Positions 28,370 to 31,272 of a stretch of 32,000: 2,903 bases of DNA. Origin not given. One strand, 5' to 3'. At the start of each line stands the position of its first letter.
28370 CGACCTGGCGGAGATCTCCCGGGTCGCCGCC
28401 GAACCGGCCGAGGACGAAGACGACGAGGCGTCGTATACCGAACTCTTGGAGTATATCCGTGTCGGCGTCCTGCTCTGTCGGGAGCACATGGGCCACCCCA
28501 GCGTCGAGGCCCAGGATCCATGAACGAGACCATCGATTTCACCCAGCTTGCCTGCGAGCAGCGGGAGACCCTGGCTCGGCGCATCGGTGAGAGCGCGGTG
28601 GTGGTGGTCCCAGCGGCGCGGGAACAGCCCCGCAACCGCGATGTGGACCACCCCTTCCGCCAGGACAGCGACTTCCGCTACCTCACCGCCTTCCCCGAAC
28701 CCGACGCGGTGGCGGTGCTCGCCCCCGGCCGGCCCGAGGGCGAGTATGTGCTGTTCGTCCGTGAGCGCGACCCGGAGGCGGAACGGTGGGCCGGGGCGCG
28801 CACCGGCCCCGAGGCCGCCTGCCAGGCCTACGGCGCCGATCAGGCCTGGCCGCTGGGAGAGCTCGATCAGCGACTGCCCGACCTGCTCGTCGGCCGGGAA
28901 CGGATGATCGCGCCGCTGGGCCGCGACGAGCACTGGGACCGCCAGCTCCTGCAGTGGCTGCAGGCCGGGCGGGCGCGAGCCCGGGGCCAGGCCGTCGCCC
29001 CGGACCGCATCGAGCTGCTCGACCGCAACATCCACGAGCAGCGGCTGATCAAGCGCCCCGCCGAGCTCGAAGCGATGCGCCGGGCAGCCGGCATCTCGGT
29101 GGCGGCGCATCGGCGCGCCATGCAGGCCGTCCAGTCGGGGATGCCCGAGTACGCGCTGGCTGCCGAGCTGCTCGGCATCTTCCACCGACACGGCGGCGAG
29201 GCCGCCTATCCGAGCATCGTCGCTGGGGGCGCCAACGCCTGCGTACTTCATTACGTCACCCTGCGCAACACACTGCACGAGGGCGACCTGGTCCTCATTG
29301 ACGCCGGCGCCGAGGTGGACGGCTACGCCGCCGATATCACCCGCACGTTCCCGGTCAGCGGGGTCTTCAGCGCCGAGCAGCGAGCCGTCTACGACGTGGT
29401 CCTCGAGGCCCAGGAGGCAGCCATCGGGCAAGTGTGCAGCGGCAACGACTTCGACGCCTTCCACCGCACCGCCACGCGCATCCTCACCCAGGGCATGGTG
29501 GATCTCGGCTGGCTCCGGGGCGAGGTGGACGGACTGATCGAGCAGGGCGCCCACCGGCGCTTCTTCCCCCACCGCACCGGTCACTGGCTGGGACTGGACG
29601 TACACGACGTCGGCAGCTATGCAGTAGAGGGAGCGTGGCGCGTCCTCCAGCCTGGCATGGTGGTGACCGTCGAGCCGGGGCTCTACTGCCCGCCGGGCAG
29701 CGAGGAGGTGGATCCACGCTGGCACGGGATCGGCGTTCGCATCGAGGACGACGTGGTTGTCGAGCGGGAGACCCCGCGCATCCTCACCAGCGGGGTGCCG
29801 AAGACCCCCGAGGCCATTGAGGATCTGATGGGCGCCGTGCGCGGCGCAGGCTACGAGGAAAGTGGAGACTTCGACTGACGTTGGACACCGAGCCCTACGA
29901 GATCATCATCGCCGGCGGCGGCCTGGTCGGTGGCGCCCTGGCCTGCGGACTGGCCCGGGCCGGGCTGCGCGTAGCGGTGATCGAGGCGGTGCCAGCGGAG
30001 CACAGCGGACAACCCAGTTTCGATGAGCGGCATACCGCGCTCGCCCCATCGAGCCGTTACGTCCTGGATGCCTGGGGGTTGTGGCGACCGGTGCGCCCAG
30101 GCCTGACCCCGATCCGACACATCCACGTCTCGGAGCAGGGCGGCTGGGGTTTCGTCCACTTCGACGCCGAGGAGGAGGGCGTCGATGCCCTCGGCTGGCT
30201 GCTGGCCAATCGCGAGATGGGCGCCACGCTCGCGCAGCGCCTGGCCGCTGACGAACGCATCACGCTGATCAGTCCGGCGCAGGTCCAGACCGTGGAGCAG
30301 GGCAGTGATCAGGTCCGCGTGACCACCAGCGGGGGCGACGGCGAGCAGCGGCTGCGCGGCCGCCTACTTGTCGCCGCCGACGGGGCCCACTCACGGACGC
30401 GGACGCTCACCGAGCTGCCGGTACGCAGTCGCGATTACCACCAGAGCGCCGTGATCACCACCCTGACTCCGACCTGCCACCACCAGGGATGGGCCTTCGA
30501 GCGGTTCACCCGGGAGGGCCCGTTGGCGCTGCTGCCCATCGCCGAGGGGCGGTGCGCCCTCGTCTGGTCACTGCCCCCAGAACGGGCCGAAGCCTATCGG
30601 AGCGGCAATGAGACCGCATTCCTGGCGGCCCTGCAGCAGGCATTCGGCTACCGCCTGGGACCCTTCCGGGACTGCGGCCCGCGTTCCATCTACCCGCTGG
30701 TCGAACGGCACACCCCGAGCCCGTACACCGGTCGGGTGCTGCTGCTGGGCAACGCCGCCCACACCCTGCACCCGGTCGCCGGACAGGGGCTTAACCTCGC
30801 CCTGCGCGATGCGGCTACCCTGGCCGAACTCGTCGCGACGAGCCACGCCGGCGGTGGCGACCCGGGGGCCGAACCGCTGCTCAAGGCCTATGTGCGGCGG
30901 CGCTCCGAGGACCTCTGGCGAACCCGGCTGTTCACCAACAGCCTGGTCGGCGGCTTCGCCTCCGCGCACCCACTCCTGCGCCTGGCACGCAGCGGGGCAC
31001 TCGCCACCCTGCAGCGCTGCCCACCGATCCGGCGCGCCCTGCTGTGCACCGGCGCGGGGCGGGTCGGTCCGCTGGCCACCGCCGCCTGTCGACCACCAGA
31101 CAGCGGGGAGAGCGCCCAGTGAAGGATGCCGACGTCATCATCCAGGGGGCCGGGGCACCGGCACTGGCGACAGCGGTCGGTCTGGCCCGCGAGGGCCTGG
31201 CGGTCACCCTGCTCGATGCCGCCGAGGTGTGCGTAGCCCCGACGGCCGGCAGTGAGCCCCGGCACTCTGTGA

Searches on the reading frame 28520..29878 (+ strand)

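Call 16: search_protein_families(library=pfam, proteins=[window:28520-29878:+])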
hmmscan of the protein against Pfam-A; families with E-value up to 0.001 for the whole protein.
window:28520-29878:+ (452 aa): 2 families
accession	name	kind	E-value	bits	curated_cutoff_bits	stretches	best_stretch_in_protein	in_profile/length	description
PF00557.29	Peptidase_M24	-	9.9e-65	218.6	23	1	184-415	1-207/208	Metallopeptidase family M24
PF05195.22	AMP_N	-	2.6e-36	124.4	24.6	1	13-128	3-119/121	Aminopeptidase P, N-terminal domain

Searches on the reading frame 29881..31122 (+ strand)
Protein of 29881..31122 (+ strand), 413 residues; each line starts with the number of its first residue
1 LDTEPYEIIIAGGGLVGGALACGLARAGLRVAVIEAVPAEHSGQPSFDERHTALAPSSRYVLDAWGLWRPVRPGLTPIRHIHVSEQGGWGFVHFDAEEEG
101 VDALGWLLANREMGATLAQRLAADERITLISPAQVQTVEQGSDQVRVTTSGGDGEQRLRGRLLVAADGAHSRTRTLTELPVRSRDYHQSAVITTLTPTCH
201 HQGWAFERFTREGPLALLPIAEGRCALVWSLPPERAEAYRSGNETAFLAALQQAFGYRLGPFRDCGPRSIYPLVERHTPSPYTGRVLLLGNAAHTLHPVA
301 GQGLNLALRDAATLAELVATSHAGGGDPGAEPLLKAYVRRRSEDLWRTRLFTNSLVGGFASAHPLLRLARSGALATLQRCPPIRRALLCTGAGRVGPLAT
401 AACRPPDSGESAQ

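Call 16: search_protein_families(library=pfam, proteins=[window:29881-31122:+])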
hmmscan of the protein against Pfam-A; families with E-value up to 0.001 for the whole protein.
window:29881-31122:+ (413 aa): 4 families
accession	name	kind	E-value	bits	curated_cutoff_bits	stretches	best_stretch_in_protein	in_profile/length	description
PF01494.25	FAD_binding_3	-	1e-29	104.3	22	1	7-347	3-344/349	FAD binding domain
PF05834.18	Lycopene_cycl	-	3.9e-08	33.2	23.4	0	109-176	85-148/380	Lycopene cyclase protein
PF07992.20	Pyr_redox_2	-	7.9e-06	25.9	26.1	0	6-40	143-177/291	Pyridine nucleotide-disulphide oxidoreductase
PF00070.33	Pyr_redox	-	5.1e-05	24.2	22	0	8-36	2-30/82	Pyridine nucleotide-disulphide oxidoreductase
